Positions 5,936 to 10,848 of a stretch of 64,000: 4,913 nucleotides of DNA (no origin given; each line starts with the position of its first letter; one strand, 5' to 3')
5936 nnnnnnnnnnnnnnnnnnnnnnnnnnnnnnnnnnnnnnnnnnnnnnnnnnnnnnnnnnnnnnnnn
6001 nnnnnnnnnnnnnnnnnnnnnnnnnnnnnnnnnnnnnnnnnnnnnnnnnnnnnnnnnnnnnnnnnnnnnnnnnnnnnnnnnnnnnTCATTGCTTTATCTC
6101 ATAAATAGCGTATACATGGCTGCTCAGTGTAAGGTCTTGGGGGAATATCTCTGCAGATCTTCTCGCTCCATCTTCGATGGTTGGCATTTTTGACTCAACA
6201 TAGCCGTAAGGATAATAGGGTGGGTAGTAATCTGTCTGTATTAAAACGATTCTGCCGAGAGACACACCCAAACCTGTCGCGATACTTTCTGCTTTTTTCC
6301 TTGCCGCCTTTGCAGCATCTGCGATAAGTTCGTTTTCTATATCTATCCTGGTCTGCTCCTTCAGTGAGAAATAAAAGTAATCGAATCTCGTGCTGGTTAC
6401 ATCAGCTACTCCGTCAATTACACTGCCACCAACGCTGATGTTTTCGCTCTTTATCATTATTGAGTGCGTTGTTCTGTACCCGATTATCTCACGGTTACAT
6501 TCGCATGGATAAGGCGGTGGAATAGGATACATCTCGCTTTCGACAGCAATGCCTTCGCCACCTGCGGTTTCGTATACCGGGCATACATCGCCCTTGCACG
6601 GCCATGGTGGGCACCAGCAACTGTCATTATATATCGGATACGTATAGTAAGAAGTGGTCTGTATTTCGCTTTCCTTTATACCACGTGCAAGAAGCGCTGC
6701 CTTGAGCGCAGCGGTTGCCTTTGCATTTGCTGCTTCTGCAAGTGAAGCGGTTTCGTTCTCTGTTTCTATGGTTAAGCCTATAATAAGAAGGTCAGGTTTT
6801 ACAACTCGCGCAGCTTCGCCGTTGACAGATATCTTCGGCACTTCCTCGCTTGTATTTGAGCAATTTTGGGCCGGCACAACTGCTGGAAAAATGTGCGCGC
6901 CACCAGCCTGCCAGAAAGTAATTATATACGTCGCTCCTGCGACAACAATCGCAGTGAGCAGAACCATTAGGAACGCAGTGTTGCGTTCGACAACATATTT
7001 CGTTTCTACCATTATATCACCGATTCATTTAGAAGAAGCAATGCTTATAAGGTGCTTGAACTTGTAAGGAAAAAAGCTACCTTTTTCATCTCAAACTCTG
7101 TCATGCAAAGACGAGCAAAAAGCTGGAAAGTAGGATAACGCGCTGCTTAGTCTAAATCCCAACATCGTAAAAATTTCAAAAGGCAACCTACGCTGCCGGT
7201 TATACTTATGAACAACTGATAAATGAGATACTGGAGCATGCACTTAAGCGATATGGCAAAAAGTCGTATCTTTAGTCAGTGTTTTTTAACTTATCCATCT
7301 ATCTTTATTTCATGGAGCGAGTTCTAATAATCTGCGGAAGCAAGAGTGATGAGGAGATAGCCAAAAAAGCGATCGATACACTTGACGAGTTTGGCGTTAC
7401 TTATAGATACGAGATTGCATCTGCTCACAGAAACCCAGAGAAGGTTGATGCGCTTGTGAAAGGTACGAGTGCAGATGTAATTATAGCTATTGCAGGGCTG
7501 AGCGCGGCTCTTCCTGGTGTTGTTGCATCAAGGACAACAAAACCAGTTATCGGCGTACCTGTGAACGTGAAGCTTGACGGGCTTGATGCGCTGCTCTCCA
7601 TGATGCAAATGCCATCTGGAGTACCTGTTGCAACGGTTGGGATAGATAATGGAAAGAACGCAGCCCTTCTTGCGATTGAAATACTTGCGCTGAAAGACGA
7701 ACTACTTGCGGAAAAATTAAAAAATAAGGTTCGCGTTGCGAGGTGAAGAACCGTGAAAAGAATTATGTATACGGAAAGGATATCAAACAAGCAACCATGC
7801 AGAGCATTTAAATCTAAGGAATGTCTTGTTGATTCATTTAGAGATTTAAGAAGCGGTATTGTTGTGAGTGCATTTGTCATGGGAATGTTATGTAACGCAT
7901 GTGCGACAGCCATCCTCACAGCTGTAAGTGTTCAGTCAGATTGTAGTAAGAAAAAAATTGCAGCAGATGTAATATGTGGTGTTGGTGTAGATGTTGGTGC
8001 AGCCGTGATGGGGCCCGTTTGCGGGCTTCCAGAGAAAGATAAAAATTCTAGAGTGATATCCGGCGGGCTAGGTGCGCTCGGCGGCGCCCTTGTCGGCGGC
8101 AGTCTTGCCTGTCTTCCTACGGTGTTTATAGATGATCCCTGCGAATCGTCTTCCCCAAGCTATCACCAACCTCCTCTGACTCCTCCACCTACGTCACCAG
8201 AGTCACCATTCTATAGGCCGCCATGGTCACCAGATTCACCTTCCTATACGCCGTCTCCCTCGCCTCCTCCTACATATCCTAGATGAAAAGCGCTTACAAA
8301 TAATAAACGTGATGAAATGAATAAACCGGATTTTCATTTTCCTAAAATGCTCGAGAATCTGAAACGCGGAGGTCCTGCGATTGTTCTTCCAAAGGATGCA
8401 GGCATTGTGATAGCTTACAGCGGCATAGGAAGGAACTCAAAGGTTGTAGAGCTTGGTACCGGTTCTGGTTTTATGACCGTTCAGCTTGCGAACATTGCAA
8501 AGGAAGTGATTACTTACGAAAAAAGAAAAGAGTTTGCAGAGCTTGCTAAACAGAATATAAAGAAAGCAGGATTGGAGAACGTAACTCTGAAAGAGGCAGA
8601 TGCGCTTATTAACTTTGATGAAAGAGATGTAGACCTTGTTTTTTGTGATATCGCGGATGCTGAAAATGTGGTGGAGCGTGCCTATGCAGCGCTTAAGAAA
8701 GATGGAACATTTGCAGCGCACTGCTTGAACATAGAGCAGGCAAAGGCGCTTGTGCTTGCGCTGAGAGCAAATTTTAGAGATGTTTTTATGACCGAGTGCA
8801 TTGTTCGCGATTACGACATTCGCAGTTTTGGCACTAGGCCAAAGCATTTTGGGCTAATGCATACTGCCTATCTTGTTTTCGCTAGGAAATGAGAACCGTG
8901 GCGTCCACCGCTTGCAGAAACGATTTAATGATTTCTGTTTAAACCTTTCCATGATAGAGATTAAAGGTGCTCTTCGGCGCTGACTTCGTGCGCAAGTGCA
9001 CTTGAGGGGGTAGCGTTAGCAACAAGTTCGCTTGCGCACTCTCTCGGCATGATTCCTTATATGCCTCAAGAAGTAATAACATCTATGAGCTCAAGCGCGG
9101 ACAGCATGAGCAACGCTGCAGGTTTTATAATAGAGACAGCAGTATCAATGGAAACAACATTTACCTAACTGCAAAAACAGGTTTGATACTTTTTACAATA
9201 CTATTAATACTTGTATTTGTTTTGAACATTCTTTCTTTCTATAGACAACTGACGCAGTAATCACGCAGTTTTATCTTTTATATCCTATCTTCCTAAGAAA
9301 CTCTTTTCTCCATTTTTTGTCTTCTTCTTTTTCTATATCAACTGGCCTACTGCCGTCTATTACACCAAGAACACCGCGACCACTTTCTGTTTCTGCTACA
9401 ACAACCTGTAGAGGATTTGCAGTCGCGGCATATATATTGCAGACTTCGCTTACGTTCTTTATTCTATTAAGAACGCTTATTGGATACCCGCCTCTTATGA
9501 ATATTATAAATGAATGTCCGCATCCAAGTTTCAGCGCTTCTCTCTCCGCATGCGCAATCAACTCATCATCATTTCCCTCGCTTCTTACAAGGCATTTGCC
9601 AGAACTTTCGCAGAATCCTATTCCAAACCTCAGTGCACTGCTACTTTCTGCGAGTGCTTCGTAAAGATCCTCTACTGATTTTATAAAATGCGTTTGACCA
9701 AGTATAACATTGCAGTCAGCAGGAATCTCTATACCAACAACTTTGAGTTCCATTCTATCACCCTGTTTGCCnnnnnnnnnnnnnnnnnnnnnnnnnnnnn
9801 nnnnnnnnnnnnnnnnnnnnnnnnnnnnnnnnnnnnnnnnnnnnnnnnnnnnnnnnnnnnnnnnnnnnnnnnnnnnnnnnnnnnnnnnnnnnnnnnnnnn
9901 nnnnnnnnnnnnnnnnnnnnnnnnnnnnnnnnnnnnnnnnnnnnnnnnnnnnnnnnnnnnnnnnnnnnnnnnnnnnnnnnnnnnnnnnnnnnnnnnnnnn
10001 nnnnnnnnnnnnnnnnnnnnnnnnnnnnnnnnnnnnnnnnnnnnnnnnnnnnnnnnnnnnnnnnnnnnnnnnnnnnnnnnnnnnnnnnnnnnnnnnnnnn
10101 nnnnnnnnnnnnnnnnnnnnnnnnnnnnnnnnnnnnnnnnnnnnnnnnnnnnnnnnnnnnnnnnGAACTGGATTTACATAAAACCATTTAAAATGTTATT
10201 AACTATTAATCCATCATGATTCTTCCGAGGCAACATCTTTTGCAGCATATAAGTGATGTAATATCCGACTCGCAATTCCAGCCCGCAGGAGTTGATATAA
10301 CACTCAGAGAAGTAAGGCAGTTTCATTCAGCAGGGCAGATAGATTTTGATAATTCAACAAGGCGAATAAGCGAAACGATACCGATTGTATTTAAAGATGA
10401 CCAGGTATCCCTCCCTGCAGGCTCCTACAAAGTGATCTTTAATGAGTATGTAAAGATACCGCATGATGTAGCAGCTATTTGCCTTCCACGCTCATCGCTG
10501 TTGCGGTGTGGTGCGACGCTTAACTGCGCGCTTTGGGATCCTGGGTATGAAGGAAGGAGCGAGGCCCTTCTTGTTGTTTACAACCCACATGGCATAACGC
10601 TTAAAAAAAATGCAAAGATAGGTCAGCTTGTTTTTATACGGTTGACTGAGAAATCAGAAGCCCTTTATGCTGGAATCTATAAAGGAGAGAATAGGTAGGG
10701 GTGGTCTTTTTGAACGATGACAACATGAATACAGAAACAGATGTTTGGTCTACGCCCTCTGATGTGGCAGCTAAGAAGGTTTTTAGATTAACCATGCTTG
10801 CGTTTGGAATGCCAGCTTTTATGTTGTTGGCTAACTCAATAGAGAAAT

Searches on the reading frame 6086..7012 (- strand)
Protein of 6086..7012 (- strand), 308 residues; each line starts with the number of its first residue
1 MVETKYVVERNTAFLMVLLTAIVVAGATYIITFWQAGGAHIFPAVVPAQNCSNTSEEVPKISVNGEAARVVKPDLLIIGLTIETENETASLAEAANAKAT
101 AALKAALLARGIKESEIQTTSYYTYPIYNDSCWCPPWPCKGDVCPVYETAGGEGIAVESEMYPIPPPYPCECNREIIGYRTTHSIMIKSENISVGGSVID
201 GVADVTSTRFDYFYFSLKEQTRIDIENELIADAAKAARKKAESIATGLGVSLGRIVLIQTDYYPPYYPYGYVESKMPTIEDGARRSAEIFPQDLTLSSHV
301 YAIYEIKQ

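Call 43: search_protein_families(library=pfam, proteins=[window:6086-7012:-], max_evalue=0.0001)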
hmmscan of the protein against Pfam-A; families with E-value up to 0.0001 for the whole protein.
window:6086-7012:- (308 aa): 1 family
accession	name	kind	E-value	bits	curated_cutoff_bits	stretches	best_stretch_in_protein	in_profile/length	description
PF04402.19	SIMPL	-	2e-35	123.3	25.2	1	61-303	1-204/205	Protein of unknown function (DUF541)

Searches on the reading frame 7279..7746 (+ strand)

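Call 43: search_protein_families(library=pfam, proteins=[window:7279-7746:+], max_evalue=0.0001)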
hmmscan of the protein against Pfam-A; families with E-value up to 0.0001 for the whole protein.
window:7279-7746:+ (155 aa): 1 family
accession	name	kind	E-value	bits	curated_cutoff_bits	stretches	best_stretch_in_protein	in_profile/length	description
PF00731.26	AIRC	-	4.5e-55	185.7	30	1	14-150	1-141/148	AIR carboxylase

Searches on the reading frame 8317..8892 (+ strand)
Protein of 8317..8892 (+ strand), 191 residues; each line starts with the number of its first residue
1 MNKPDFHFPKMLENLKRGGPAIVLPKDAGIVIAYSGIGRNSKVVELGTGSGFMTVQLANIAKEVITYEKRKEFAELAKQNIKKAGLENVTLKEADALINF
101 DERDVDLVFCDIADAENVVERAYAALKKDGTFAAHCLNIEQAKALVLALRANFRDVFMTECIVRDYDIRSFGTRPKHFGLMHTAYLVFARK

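Call 44: search_protein_families(library=pfam, proteins=[window:8317-8892:+], max_evalue=0.0001)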
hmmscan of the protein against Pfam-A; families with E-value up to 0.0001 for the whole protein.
window:8317-8892:+ (191 aa): 8 families
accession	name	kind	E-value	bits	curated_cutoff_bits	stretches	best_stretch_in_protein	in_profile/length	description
PF08704.16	GCD14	-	3.8e-14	53.4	26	1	22-170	23-181/247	tRNA methyltransferase complex GCD14 subunit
PF13847.12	Methyltransf_31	-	2.9e-12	46.9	27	1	39-138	3-113/145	Methyltransferase domain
PF13649.12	Methyltransf_25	-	8.7e-10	39.6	27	1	43-130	1-97/97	Methyltransferase domain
PF01135.25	PCMT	-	3.6e-09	37.1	20.3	1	27-103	61-140/210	Protein-L-isoaspartate(D-aspartate) O-methyltransferase (PCMT)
PF00398.26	RrnaAD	-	4.9e-09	36.1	24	1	39-97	30-86/263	Ribosomal RNA adenine dimethylase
PF08241.18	Methyltransf_11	-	5.9e-09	36.9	21.2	1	45-133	2-94/95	Methyltransferase domain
PF05175.20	MTS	-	9.5e-06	25.8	23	1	40-110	32-104/170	Methyltransferase small domain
PF06325.19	PrmA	-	1.2e-05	25.5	22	1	40-154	162-278/296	Ribosomal protein L11 methyltransferase (PrmA)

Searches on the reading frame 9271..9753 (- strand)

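Call 44: search_protein_families(library=pfam, proteins=[window:9271-9753:-], max_evalue=0.0001)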
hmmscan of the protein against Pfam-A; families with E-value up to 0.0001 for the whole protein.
window:9271-9753:- (160 aa): 1 family
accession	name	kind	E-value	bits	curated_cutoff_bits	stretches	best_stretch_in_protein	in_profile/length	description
PF04008.19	Adenosine_kin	-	3.5e-72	241.7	25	1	6-159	1-154/154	Adenosine specific kinase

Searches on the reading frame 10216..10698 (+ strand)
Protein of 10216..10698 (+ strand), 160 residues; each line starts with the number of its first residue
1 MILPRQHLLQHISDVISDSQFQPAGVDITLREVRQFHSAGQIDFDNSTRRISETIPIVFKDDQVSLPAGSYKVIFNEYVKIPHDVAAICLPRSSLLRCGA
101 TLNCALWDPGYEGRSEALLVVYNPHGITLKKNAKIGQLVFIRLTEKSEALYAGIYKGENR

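Call 44: search_protein_families(library=pfam, proteins=[window:10216-10698:+], max_evalue=0.0001)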
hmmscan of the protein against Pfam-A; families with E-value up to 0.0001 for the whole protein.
window:10216-10698:+ (160 aa): 2 families
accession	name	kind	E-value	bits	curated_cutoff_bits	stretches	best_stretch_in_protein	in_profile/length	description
PF22769.1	DCD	-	5.1e-23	82.3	27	1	10-142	9-152/153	dCTP deaminase-like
PF00692.24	dUTPase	-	1.8e-07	31.4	22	1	68-145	29-106/129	dUTPase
